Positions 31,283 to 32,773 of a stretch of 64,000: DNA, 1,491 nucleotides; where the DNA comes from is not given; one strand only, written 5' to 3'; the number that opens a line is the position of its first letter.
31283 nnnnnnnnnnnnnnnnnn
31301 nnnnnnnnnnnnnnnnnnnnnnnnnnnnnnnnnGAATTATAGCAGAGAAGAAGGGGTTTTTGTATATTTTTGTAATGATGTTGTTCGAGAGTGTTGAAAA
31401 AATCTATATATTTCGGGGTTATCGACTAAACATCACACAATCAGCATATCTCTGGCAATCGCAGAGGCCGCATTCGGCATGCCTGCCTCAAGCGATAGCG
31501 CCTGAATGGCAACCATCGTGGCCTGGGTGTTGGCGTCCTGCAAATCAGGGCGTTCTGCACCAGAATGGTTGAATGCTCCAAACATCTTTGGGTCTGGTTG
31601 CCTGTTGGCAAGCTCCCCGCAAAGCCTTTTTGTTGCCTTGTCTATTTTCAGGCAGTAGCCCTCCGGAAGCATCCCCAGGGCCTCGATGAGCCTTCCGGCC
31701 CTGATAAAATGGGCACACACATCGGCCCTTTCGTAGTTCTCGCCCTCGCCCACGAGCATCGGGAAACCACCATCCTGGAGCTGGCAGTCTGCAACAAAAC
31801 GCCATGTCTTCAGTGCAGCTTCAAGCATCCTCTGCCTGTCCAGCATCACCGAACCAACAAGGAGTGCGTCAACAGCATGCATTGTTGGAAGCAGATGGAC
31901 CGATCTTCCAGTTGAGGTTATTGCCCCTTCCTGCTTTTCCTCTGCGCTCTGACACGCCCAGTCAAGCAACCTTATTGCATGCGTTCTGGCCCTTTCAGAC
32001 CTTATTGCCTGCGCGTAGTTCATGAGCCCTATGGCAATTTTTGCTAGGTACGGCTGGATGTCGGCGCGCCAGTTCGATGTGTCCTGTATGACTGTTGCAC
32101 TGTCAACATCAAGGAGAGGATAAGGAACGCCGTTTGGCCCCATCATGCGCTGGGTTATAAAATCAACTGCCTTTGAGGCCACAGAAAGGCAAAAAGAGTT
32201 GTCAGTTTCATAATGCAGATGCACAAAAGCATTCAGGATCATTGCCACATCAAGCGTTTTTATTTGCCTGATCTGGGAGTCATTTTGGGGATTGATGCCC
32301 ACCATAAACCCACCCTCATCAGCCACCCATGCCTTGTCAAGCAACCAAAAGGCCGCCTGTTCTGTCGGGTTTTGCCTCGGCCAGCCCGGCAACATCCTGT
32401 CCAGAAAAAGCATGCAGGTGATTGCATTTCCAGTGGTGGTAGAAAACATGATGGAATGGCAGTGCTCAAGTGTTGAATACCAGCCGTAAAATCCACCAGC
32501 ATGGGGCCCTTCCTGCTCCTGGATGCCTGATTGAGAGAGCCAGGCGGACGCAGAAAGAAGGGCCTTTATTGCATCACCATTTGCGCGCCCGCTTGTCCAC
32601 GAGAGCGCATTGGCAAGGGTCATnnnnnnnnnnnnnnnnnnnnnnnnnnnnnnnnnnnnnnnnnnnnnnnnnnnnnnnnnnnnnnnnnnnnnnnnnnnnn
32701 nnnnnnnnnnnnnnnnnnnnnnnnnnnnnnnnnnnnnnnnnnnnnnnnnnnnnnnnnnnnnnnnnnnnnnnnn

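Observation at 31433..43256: Minus-strand block of three giant PQQ/BamB-like multi-propeller Ig-domain proteins, an embedded 62-aa ORF, and an ATGA-coupled alpha/alpha-toroid protein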

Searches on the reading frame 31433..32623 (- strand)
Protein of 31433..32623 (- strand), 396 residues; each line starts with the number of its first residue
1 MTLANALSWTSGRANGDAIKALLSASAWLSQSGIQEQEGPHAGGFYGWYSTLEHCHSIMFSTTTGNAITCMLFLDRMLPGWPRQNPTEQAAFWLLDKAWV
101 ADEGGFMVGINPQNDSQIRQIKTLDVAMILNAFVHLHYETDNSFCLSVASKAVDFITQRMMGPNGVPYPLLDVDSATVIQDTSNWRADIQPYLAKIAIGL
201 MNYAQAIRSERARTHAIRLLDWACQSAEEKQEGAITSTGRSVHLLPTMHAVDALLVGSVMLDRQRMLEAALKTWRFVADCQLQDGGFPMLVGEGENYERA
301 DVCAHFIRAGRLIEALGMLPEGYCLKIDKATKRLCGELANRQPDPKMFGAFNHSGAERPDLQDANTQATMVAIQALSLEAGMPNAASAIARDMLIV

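Call 5: search_protein_families(library=pfam, proteins=[window:31433-32623:-], max_evalue=0.01)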
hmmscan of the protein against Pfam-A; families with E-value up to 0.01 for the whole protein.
window:31433-32623:- (396 aa): 1 family
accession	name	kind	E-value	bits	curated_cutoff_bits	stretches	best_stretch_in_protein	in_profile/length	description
PF00432.27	Prenyltrans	-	0.00013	21.9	26.5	1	213-308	52-139/304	Prenyltransferase alpha-alpha toroid domain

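Call 11: find_homologous_proteins(query=window:31433-32623:-)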
Query window:31433-32623:- (396 aa): 6 proteins with E <= 0.001 among 7234 candidates.
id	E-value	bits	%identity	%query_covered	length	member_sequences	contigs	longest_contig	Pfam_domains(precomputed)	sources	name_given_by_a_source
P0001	2.1e-265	898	98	100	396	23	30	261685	-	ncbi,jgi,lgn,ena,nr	ncbi:MAG TPA: hypothetical protein PL190_00615 [Caldisericia bacterium]|nr:hypothetical protein [Cal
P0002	3.1e-160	552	61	100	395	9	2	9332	-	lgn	-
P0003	1.6e-138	480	54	100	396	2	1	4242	-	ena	-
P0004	2.0e-125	437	51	97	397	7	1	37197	-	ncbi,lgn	-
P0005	4.9e-124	432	50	97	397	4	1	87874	-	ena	-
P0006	3.8e-122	426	51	97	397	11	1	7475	-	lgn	-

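Call 12: find_encoding_contigs(protein=P0004, flank=10000, max_places=3)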
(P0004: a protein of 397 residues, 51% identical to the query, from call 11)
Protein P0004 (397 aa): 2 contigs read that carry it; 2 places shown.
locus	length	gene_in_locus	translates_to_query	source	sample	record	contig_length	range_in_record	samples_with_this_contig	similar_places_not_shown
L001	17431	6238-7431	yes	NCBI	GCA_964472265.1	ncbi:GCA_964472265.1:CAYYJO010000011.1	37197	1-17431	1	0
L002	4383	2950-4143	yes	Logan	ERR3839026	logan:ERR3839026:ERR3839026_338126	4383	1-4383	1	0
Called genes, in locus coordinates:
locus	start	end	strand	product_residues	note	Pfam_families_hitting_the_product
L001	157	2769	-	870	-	PF13570:Beta-prop_ACSF4, PF13360:PQQ_2, PF13570:Beta-prop_ACSF4 (weak)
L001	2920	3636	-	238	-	PF07833:Cu_amine_oxidN1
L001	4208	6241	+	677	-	PF13360:PQQ_2, PF13570:Beta-prop_ACSF4, PF07774:EMC1_C (faint), PF23414:Beta-prop_EML_2 (faint), PF13570:Beta-prop_ACSF4, PF13360:PQQ_2, PF13570:Beta-prop_ACSF4 (weak), PF07833:Cu_amine_oxidN1, +2 more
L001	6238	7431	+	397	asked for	-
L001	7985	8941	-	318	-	PF01972:SDH_protease (faint)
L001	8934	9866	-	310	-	PF01745:IPT, PF01715:IPPT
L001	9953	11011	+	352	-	-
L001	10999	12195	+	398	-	-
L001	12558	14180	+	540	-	PF00370:FGGY_N (faint), PF02782:FGGY_C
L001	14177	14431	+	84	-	-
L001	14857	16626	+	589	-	PF05547:Peptidase_M6 (faint)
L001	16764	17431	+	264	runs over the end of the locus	-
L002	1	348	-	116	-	?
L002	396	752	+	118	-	PF01022:HTH_5, PF12802:MarR_2 (weak), PF12840:HTH_20, PF01978:TrmB (weak)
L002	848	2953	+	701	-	PF13570:Beta-prop_ACSF4, PF13360:PQQ_2, PF23414:Beta-prop_EML_2 (faint), PF01011:PQQ (faint), PF13570:Beta-prop_ACSF4, PF13360:PQQ_2, PF13570:Beta-prop_ACSF4 (weak), PF07833:Cu_amine_oxidN1, +1 more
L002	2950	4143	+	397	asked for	-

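Call 13: find_encoding_contigs(protein=P0005, flank=10000, max_places=3)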
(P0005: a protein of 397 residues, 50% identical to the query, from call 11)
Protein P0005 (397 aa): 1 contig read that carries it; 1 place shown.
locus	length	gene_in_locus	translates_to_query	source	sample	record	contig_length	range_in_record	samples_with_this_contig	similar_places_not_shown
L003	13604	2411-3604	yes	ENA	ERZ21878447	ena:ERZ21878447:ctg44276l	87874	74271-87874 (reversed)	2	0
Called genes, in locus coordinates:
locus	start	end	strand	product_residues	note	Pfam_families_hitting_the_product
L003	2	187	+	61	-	?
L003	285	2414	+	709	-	PF13360:PQQ_2, PF13570:Beta-prop_ACSF4, PF23414:Beta-prop_EML_2 (faint), PF24807:WD40_CDC20-Fz (faint), PF25174:Beta-prop_THOC3 (faint), PF13570:Beta-prop_ACSF4, PF13360:PQQ_2, PF07833:Cu_amine_oxidN1, +1 more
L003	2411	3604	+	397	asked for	-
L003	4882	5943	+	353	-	PF00871:Acetate_kinase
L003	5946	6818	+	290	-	PF10026:DUF2268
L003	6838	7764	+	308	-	PF01515:PTA_PTB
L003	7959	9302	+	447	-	PF02812:ELFV_dehydrog_N, PF00208:ELFV_dehydrog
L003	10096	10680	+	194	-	PF03965:Penicillinase_R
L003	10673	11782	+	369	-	PF05569:Peptidase_M56 (weak), PF01435:Peptidase_M48 (faint)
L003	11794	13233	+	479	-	PF00089:Trypsin, PF13365:Trypsin_2, PF00595:PDZ (weak), PF13180:PDZ_2, PF17820:PDZ_6 (weak)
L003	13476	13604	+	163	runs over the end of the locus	PF13185:GAF_2, PF01590:GAF (weak)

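Call 14: find_encoding_contigs(protein=P0002, flank=10000, max_places=3)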
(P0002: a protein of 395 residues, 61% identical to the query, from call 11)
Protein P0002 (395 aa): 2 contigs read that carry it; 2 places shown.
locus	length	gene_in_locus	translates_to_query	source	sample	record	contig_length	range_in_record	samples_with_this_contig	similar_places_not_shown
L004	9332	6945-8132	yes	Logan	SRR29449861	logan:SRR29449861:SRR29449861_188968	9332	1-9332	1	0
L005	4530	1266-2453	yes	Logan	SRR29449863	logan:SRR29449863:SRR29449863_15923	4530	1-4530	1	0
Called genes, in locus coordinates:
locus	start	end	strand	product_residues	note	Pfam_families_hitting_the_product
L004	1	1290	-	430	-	?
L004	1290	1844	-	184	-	PF01966:HD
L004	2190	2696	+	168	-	PF13302:Acetyltransf_3, PF00583:Acetyltransf_1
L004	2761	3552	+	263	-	PF01636:APH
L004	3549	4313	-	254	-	PF07833:Cu_amine_oxidN1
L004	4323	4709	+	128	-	PF01022:HTH_5, PF12840:HTH_20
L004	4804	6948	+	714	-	PF13360:PQQ_2, PF13570:Beta-prop_ACSF4, PF13570:Beta-prop_ACSF4, PF13360:PQQ_2, PF01011:PQQ (weak), PF13360:PQQ_2, PF13570:Beta-prop_ACSF4, PF07833:Cu_amine_oxidN1, +6 more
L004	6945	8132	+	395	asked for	-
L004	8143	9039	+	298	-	-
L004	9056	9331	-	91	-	?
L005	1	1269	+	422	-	?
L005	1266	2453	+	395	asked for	-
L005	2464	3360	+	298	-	-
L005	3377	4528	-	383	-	?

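Call 20: search_solved_structures(query=A1, max_evalue=10)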
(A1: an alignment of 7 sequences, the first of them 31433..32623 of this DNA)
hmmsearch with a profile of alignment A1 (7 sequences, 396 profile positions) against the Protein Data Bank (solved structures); distinct sequences matched with E-value up to 10: 3.
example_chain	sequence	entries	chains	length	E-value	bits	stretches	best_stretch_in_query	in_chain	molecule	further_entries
9r4o_A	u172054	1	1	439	0.15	14.1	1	122-153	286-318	Uncharacterized protein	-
9r4k_A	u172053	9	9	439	0.27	13.3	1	122-153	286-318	Chains: A | Uncharacterized protein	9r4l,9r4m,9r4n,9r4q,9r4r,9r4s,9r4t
8zno_H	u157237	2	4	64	1.3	11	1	15-62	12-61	Cytochrome b-c1 complex subunit 6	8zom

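Call 22: search_protein_families(library=ncbifam, proteins=[window:31433-32623:-], max_evalue=1)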
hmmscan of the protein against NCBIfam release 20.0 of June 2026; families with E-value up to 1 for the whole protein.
window:31433-32623:- (396 aa): 0 families

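Call 26: predict_structure(alignment_id=A1)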
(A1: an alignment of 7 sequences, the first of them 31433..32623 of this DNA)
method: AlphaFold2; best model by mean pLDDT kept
length: 396 residues; sequences in the alignment: 7
mean_pLDDT: 78.7   pTM: 0.86
mean pLDDT of the five models: 78.7, 78.4, 78.1, 69.5, 67.4
residues with pLDDT >= 90: 142; 70-90: 157; 50-70: 43; < 50: 54
segments of 3 or more residues with pLDDT < 50: 33-44, 46-56, 183-188, 341-365
pLDDT, mean of each block of 10 residues (from residue 1): 76 79 79 45 41 49 85 85 73 86 84 73 90 93 92 94 83 86 50 86 95 93 87 66 84 94 94 93 84 67 91 92 93 79 45 37 58 92 91 90
secondary structure, 60 per line:
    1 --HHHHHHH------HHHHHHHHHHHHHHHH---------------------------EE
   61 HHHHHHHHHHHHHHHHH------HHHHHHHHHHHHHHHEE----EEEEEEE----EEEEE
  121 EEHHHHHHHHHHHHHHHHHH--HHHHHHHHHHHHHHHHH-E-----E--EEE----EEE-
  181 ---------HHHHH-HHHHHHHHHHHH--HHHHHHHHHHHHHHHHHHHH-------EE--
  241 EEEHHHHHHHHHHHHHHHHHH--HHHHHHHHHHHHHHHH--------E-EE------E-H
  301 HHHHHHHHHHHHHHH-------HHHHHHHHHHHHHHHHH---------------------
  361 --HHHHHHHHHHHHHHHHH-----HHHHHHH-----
elements in order: H3-9 H16-31 H61-77 H84-98 E105-111 E116-122 H123-140 H143-159 E170-172 E177-179 H190-194 H196-207 H210-229 E241-243 H244-261 H264-279 H300-315 H323-339 H363-379 H385-391

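Call 28: search_protein_representatives(alignment_id=A1)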
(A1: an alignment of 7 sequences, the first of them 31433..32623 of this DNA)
Query: 7 sequences, 396 profile positions. Proteins with E-value up to 0.001 (for the whole library): 554; up to 1e-10: 308; up to 1e-30: 93. The best 150 are listed.
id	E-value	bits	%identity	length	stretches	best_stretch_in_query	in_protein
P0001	1.0e-221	752.3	-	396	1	1-396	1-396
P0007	1.1e-58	215.5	-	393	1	16-379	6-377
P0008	3.1e-58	214.0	-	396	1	25-378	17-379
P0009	2.6e-56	207.7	-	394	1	20-379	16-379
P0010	3.2e-54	200.8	-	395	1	26-377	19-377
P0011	6.0e-54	199.9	-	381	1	28-379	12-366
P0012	2.1e-53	198.1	-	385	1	26-377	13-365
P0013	3.3e-52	194.2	-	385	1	22-379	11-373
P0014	3.6e-52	194.0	-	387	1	25-377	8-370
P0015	4.4e-51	190.4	-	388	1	22-379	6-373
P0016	5.1e-51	190.2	-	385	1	26-377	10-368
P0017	7.0e-51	189.8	-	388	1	25-378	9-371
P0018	9.9e-51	189.3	-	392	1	25-378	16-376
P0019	1.2e-50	189.0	-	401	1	18-384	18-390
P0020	1.6e-50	188.6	-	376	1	21-378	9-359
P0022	1.5e-49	185.4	-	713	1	21-377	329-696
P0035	7.5e-44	166.6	-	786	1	25-378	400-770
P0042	8.0e-43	163.2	-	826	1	23-382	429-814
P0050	3.8e-41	157.7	-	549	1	27-384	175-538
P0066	9.7e-37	143.2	-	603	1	25-378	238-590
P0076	2.8e-34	135.1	-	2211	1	11-376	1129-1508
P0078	3.3e-34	134.8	-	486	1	24-394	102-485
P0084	3.0e-33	131.7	-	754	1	19-378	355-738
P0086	5.2e-33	130.9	-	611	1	15-378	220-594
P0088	9.5e-33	130.1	-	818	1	21-380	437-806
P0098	1.0e-30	123.4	-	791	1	25-376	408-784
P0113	6.3e-28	114.2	-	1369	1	18-378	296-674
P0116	3.3e-27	111.8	-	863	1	21-377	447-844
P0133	5.9e-25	104.4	-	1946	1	15-376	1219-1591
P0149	3.1e-23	98.7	-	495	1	148-377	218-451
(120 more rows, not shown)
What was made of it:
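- On Unnamed WecB-associated six-hairpin family: Matches cover residues 16-380 (call 28).
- D family size and fusions: 554 representative clusters (call 28).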

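Call 29: search_protein_families(library=pfam, proteins=[P0022, P0035, P0042, P0050, P0066, P0084, P0086, P0088, P0113, P0007], max_evalue=0.001)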
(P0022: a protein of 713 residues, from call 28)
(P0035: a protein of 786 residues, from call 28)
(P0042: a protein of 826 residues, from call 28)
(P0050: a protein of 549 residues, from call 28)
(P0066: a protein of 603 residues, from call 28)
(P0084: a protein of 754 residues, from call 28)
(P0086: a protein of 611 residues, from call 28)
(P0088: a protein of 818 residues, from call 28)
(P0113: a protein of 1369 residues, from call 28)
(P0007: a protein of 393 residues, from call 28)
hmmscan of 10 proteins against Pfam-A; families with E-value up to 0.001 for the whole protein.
P0022 (713 aa): 8 families
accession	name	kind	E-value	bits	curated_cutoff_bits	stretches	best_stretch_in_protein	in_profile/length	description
PF00551.24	Formyl_trans_N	-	1.3e-26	93.9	26.1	1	11-184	1-176/181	Formyl transferase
PF02911.23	Formyl_trans_C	-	5e-18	65.6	21.1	1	215-316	4-99/100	Formyl transferase, C-terminal domain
PF09492.16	Pec_lyase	-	3.4e-10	40.1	22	1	449-492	47-90/292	Pectic acid lyase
PF03663.20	Glyco_hydro_76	-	4.6e-09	36.7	25.9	1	340-475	122-253/366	Glycosyl hydrolase family 76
PF01532.26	Glyco_hydro_47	-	4.3e-07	29.7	22.9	1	356-589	87-309/455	Glycosyl hydrolase family 47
PF06917.19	Pectate_lyase_2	-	8.5e-07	28.4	26.6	1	445-495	407-457/491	Periplasmic pectate lyase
PF07470.19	Glyco_hydro_88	-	0.00029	20.4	26.6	0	426-475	14-63/352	Glycosyl Hydrolase Family 88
PF07944.18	Beta-AFase-like_GH127_cat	-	0.00048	19.7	24.9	0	430-502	52-119/376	Beta-L-arabinofuranosidase, GH127 catalytic domain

P0035 (786 aa): 2 families
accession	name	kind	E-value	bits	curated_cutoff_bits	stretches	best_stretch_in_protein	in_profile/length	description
PF02350.25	Epimerase_2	-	2.2e-83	280.4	30.6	1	59-385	23-346/347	UDP-N-acetylglucosamine 2-epimerase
PF07470.19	Glyco_hydro_88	-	5.7e-06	26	26.6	1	498-539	26-67/352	Glycosyl Hydrolase Family 88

P0042 (826 aa): 1 family
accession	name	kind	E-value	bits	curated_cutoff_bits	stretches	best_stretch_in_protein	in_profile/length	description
PF02350.25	Epimerase_2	-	6.8e-77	259.1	30.6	1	48-382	8-342/347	UDP-N-acetylglucosamine 2-epimerase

P0050 (549 aa): 7 families
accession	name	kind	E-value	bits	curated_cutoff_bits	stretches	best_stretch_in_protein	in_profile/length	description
PF00132.30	Hexapep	-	8e-28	95.4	27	3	58-91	2-35/36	Bacterial transferase hexapeptide (six repeats)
PF25084.1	LbH_EIF2B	-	1.8e-10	41.2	54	1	9-90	9-93/105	EIF2B subunit epsilon LbH domain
PF14602.12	Hexapep_2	-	1.4e-09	37.9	27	1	117-143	10-34/34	Hexapeptide repeat of succinyl-transferase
PF07470.19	Glyco_hydro_88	-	2.1e-08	34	26.6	1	262-397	10-125/352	Glycosyl Hydrolase Family 88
PF01532.26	Glyco_hydro_47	-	9.7e-08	31.9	22.9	1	285-410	83-212/455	Glycosyl hydrolase family 47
PF03663.20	Glyco_hydro_76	-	3.6e-05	23.9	25.9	1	190-316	130-254/366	Glycosyl hydrolase family 76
PF06917.19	Pectate_lyase_2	-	0.00026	20.2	26.6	0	356-398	411-453/491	Periplasmic pectate lyase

P0066 (603 aa): 7 families
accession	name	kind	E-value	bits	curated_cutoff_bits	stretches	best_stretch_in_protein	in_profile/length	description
PF00551.24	Formyl_trans_N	-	4.2e-18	66.2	26.1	1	89-194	75-180/181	Formyl transferase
PF03663.20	Glyco_hydro_76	-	5.9e-08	33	25.9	1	347-444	157-254/366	Glycosyl hydrolase family 76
PF07470.19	Glyco_hydro_88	-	4.6e-06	26.3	26.6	1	335-453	20-120/352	Glycosyl Hydrolase Family 88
PF07944.18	Beta-AFase-like_GH127_cat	-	1.2e-05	24.9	24.9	1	286-445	61-211/376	Beta-L-arabinofuranosidase, GH127 catalytic domain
PF09492.16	Pec_lyase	-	2.9e-05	23.9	22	0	353-385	48-80/292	Pectic acid lyase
PF06662.19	C5-epim_C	-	0.0001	22.3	23.3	0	351-392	36-77/188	D-glucuronyl C5-epimerase C-terminus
PF01532.26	Glyco_hydro_47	-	0.00033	20.2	22.9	1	293-493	94-311/455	Glycosyl hydrolase family 47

P0084 (754 aa): 9 families
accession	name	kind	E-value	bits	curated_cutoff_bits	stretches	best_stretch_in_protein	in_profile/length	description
PF02350.25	Epimerase_2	-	3.4e-92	309.4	30.6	1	29-319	56-347/347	UDP-N-acetylglucosamine 2-epimerase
PF07944.18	Beta-AFase-like_GH127_cat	-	1.2e-09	38.1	24.9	0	478-506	177-205/376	Beta-L-arabinofuranosidase, GH127 catalytic domain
PF13579.12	Glyco_trans_4_4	-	4.9e-09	37.2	29.7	1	11-125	44-157/158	Glycosyl transferase 4-like domain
PF07470.19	Glyco_hydro_88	-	3.5e-08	33.3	26.6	1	465-581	18-112/352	Glycosyl Hydrolase Family 88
PF06917.19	Pectate_lyase_2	-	4.6e-07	29.3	26.6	1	403-522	336-448/491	Periplasmic pectate lyase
PF01532.26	Glyco_hydro_47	-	8.9e-07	28.7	22.9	1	482-580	84-184/455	Glycosyl hydrolase family 47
PF06662.19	C5-epim_C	-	2.8e-06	27.4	23.3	0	475-508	28-61/188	D-glucuronyl C5-epimerase C-terminus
PF03663.20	Glyco_hydro_76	-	3.2e-05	24.1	25.9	0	469-515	212-258/366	Glycosyl hydrolase family 76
PF07221.17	GlcNAc_2-epim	-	0.00019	21.3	23.4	0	474-582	136-253/347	N-acylglucosamine 2-epimerase (GlcNAc 2-epimerase)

P0086 (611 aa): 5 families
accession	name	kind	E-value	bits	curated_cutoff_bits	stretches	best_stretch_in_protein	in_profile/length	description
PF00132.30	Hexapep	-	6.5e-23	79.9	27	3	36-69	2-35/36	Bacterial transferase hexapeptide (six repeats)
PF25084.1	LbH_EIF2B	-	8.3e-11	42.3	54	1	26-105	12-94/105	EIF2B subunit epsilon LbH domain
PF14602.12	Hexapep_2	-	0.00011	22.3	27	0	55-81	3-27/34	Hexapeptide repeat of succinyl-transferase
PF25087.1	GMPPB_C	-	0.00039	20.5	39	0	48-85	5-42/110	GMPPB C-terminal domain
PF25247.1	LbH_GLGC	-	0.00042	20.7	27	0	54-103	74-122/135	GLGC left-handed parallel beta-helix domain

P0088 (818 aa): 3 families
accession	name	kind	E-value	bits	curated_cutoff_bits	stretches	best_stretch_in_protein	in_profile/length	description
PF02350.25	Epimerase_2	-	2.6e-93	313.1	30.6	1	52-404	5-346/347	UDP-N-acetylglucosamine 2-epimerase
PF07470.19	Glyco_hydro_88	-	7.8e-07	28.8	26.6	0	524-573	13-62/352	Glycosyl Hydrolase Family 88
PF03663.20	Glyco_hydro_76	-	0.00062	19.8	25.9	0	495-570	175-249/366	Glycosyl hydrolase family 76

P0113 (1369 aa): 7 families
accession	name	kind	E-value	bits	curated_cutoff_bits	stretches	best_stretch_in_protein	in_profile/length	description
PF02350.25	Epimerase_2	-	1.7e-84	284.1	30.6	1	743-1084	6-345/347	UDP-N-acetylglucosamine 2-epimerase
PF07944.18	Beta-AFase-like_GH127_cat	-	1.9e-07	30.9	24.9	1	407-519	50-162/376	Beta-L-arabinofuranosidase, GH127 catalytic domain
PF03663.20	Glyco_hydro_76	-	1.5e-06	28.4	25.9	1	318-447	129-251/366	Glycosyl hydrolase family 76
PF07470.19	Glyco_hydro_88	-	1.7e-06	27.7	26.6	1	405-523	19-117/352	Glycosyl Hydrolase Family 88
PF06917.19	Pectate_lyase_2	-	3.9e-06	26.3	26.6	0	417-457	405-445/491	Periplasmic pectate lyase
PF09492.16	Pec_lyase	-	2.8e-05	24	22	0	421-457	45-81/292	Pectic acid lyase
PF06662.19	C5-epim_C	-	0.0003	20.8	23.3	0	344-511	30-187/188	D-glucuronyl C5-epimerase C-terminus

P0007 (393 aa): 0 families
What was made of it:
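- On AGE family (N-acylglucosamine / cellobiose 2-epimerase): One fused relative scores 21.3 bits against a cut-off of 23.4 (call 29).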
